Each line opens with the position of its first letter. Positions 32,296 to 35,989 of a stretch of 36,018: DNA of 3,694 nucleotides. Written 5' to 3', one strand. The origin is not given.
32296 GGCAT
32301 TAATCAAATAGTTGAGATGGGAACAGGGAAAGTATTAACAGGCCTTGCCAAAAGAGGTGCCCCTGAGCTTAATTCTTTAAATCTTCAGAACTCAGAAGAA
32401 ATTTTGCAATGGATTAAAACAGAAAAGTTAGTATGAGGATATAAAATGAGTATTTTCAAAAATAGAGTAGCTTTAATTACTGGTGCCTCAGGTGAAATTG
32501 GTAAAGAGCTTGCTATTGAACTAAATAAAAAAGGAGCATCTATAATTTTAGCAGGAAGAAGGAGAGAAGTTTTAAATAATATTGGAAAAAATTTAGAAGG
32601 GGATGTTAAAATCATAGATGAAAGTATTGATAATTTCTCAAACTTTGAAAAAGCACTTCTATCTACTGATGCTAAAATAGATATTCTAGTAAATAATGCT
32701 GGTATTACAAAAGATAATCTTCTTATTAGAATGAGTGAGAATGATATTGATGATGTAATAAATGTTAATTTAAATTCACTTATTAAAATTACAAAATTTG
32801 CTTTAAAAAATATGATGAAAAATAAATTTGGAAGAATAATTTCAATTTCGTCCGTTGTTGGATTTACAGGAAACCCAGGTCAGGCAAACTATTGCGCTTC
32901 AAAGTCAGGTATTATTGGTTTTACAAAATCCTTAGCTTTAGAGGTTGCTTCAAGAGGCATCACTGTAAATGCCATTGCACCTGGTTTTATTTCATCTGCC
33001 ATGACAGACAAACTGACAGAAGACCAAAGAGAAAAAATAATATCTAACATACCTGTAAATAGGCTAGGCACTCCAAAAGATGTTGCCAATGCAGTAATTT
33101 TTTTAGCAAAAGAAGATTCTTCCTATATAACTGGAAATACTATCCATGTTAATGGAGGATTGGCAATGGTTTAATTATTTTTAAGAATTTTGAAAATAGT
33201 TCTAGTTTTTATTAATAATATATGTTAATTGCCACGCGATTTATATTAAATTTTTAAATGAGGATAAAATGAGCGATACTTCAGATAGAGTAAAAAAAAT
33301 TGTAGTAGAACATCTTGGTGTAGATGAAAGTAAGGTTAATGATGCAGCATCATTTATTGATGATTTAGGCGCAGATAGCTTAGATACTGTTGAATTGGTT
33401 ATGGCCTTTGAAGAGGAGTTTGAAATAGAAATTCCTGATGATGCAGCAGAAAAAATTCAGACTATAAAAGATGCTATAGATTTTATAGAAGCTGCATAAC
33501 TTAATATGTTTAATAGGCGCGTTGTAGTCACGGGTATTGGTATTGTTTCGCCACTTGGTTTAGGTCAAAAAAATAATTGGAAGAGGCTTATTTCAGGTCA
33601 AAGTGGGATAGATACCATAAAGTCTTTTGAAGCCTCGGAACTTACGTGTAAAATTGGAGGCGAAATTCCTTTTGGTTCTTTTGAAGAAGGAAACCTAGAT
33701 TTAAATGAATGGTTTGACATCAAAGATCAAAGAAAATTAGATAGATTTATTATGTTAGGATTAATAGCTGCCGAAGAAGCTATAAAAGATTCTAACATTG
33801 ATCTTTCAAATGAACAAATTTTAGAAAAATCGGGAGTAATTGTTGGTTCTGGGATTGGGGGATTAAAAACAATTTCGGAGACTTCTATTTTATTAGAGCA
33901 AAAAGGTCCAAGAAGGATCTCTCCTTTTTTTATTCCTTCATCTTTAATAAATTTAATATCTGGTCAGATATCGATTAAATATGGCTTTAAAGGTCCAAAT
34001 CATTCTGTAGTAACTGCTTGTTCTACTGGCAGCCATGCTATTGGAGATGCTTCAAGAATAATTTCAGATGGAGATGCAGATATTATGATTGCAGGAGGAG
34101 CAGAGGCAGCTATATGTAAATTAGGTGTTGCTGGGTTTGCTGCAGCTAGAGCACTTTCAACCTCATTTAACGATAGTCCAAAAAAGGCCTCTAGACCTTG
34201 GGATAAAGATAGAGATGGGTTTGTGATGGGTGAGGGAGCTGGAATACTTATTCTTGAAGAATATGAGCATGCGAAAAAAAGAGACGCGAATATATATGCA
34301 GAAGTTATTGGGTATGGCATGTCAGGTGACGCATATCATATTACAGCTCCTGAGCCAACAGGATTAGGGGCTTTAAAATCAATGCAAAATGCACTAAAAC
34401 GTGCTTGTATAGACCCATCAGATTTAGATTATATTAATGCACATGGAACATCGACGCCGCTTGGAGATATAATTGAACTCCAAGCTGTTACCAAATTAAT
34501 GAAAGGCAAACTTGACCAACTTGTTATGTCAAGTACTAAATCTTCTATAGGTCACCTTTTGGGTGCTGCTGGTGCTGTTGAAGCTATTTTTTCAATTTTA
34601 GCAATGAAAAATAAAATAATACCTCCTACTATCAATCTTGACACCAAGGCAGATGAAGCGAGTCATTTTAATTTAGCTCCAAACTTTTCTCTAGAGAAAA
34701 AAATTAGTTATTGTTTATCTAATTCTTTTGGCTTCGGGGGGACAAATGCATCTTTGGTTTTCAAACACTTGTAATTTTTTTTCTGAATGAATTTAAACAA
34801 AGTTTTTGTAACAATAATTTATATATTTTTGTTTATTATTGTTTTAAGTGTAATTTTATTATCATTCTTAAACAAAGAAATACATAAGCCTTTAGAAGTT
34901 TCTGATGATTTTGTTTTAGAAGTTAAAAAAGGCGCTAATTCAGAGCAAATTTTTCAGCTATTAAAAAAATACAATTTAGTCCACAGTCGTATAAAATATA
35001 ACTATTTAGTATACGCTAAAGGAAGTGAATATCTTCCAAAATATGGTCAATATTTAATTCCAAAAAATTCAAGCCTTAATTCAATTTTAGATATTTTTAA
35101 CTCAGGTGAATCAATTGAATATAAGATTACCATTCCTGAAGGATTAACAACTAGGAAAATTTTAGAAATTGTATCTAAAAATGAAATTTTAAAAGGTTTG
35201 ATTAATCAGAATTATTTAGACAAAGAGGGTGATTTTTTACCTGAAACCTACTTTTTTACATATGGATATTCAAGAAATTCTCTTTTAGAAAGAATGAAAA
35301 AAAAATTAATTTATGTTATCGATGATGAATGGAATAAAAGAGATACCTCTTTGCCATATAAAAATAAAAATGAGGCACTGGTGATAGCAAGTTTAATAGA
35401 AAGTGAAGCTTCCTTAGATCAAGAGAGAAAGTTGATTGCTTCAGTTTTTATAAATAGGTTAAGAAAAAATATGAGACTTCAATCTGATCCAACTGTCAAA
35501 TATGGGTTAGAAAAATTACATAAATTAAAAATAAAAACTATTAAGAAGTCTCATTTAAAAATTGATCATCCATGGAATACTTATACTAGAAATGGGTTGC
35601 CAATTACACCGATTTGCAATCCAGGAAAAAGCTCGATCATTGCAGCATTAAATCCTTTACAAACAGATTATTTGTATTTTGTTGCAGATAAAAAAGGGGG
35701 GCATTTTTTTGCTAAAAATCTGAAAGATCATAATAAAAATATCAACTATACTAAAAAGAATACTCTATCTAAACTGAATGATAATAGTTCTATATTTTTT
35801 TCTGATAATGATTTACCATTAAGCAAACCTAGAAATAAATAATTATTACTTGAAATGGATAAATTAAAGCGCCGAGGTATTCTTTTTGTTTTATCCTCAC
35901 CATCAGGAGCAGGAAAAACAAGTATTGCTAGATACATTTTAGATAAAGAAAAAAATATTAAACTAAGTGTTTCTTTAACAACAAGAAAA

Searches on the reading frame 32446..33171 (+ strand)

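Call 24: search_protein_families(library=pfam, proteins=[window:32446-33171:+], max_evalue=0.00001)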
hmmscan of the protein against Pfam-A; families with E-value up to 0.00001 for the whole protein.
window:32446-33171:+ (242 aa): 4 families
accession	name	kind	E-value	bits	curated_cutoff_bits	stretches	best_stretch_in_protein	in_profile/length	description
PF13561.12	adh_short_C2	-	5.1e-53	180.5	27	1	16-239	6-235/236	Enoyl-(Acyl carrier protein) reductase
PF00106.31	adh_short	-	1e-50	172.4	26.6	1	7-194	1-194/195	short chain dehydrogenase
PF08659.16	KR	-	8.6e-15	55.5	22.6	1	9-178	3-174/180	KR domain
PF01370.27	Epimerase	-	7.5e-07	29.2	20.9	1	9-137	1-116/240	NAD dependent epimerase/dehydratase family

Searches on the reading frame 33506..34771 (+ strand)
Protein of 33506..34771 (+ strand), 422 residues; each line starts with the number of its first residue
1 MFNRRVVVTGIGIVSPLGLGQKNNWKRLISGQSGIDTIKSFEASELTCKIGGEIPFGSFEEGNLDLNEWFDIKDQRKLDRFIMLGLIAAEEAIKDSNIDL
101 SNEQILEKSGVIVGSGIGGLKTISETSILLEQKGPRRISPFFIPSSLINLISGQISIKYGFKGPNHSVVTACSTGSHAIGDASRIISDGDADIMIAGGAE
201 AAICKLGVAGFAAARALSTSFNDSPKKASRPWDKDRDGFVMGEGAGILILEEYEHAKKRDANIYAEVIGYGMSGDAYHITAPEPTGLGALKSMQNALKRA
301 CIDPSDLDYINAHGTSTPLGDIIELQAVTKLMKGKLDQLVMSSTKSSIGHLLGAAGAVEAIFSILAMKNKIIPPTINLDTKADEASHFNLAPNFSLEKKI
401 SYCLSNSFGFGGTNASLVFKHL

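Call 24: search_protein_families(library=pfam, proteins=[window:33506-34771:+], max_evalue=0.00001)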
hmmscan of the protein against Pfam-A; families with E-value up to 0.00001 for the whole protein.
window:33506-34771:+ (422 aa): 2 families
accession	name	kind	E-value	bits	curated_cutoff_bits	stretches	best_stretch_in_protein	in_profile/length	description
PF00109.32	ketoacyl-synt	-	2.6e-59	201.3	20.8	1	4-256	2-252/252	Beta-ketoacyl synthase, N-terminal domain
PF02801.28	Ketoacyl-synt_C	-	1.4e-38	132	20.8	1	264-378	1-118/119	Beta-ketoacyl synthase, C-terminal domain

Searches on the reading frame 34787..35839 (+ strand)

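Call 24: search_protein_families(library=pfam, proteins=[window:34787-35839:+], max_evalue=0.00001)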
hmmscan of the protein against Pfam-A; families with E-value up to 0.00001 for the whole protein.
window:34787-35839:+ (351 aa): 1 family
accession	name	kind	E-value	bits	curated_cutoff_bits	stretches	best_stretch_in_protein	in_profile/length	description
PF02618.21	YceG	-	8e-79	265.4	32.4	1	44-320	1-274/275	YceG-like family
